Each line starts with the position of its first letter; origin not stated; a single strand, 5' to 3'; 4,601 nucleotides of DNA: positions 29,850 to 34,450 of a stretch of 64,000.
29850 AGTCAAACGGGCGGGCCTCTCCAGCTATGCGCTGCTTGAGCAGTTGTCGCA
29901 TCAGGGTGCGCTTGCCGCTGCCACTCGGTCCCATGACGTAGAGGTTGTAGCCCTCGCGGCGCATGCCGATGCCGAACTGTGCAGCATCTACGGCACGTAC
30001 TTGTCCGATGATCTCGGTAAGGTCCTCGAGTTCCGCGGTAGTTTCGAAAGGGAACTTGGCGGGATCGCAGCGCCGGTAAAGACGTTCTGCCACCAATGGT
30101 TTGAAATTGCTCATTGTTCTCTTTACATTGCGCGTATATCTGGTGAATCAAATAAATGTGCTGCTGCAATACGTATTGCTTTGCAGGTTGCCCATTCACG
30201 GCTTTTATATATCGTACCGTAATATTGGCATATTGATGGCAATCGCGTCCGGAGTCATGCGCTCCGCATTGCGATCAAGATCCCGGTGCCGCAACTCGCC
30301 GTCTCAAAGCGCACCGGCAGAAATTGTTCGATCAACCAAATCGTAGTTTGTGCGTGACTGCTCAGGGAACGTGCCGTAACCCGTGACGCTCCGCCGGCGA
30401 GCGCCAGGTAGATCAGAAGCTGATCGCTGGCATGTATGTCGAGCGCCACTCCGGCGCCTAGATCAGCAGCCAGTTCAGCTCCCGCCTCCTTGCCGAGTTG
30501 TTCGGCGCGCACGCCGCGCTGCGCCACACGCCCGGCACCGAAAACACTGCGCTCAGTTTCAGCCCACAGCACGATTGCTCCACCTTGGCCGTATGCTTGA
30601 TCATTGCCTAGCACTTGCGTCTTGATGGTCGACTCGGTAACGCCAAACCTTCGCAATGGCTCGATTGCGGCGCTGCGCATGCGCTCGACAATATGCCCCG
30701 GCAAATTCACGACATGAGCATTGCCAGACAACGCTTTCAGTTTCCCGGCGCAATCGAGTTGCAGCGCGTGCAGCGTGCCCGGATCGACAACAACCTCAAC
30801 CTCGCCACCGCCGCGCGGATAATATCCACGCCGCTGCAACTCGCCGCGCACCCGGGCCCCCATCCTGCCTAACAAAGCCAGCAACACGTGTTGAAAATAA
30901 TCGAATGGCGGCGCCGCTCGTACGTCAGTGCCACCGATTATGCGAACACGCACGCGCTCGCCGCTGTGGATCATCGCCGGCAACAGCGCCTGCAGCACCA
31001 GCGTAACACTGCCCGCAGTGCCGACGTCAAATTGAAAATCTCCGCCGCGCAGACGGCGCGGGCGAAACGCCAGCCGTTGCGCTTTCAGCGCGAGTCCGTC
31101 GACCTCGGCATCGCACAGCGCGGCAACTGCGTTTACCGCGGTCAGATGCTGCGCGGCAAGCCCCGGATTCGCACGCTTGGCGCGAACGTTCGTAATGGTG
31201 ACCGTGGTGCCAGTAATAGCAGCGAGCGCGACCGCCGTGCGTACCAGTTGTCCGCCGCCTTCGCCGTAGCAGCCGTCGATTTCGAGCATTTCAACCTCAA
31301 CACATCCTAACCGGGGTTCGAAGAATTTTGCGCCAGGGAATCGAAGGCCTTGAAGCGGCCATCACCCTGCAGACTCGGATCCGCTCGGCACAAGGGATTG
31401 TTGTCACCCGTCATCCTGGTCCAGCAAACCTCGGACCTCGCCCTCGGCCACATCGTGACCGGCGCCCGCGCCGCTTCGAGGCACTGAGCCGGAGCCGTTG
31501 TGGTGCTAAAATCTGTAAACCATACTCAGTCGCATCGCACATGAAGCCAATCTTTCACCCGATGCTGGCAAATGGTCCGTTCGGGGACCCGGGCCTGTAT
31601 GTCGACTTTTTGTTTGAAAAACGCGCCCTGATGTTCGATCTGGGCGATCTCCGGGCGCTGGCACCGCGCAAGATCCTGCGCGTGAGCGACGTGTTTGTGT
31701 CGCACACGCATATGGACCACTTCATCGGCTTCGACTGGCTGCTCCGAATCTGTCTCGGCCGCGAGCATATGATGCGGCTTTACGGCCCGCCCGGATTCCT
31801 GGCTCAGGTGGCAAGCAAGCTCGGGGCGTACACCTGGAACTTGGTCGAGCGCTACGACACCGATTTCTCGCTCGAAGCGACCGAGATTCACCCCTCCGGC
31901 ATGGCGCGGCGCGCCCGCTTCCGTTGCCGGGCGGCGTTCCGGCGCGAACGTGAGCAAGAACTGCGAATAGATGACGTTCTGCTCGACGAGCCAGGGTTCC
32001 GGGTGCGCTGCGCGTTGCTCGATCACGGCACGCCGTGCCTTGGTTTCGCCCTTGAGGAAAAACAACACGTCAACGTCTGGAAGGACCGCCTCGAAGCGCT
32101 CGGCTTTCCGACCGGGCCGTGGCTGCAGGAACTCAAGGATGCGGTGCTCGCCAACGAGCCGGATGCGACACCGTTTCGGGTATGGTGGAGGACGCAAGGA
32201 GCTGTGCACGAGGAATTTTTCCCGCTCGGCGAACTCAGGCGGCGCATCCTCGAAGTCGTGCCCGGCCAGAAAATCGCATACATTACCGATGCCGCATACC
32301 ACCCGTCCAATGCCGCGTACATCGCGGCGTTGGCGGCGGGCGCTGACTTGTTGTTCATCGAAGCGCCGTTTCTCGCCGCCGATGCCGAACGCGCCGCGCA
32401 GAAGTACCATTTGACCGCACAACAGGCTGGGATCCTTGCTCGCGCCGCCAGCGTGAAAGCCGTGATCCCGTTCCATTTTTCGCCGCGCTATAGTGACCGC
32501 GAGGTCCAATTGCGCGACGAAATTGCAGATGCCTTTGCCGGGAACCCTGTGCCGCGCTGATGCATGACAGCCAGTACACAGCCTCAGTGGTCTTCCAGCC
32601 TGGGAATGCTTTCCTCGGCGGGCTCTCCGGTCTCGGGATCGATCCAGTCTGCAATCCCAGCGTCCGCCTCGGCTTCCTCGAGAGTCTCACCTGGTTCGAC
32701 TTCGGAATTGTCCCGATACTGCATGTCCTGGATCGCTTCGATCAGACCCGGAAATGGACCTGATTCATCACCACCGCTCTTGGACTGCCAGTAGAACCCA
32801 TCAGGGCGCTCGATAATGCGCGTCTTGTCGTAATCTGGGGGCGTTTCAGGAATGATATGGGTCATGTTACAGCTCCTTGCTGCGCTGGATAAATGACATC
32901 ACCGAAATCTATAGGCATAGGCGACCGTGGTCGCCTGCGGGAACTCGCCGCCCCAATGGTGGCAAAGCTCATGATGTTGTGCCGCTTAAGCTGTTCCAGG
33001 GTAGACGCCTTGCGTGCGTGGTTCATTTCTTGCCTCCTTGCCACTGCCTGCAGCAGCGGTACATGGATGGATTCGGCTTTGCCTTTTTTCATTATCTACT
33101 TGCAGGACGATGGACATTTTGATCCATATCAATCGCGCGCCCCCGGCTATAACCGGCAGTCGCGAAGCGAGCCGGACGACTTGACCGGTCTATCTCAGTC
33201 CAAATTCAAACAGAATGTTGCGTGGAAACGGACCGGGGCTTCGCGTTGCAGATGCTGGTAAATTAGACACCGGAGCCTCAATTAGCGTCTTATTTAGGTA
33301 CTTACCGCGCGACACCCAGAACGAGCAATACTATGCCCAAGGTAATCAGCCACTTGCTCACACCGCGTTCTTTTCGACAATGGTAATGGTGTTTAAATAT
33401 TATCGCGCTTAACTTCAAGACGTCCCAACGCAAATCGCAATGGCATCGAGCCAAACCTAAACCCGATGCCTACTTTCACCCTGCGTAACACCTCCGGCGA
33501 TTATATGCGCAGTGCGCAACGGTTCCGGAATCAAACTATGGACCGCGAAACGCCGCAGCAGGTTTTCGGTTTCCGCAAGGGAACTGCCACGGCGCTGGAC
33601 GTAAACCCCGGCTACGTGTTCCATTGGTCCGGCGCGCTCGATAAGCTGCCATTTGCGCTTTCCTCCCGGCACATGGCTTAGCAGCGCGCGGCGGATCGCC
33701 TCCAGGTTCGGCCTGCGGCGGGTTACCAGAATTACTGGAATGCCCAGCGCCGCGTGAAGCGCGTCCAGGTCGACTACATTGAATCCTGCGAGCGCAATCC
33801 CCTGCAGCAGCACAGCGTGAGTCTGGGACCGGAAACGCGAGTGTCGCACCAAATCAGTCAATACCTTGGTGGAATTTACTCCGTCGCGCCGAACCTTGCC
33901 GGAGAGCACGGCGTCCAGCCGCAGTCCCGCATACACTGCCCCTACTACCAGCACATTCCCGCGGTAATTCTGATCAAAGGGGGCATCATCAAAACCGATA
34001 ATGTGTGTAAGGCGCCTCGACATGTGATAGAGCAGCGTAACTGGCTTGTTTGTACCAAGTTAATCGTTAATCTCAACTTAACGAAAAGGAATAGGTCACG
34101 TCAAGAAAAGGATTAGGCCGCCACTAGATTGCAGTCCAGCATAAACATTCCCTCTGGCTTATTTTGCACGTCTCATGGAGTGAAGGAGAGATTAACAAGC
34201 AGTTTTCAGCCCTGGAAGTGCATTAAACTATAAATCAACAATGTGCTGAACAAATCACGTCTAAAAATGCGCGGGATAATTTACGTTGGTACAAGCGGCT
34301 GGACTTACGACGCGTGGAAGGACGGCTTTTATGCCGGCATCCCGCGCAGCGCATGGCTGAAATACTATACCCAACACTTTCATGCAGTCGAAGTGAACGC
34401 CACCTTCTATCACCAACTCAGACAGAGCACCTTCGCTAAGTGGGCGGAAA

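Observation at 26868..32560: Non-canonical Rtc locus: RtcA in line with a Lon-like AAA+ protease and a tandem USP, divergent from an RNase Z/PhnP-like MBL hydrolase, with no RtcB or RtcR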

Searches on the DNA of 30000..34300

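Call 89: search_rna_families(source=window, start=30000, end=34300, threshold=evalue, max_evalue=1)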
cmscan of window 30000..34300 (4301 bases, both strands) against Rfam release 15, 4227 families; matches with E-value up to 1: 0.
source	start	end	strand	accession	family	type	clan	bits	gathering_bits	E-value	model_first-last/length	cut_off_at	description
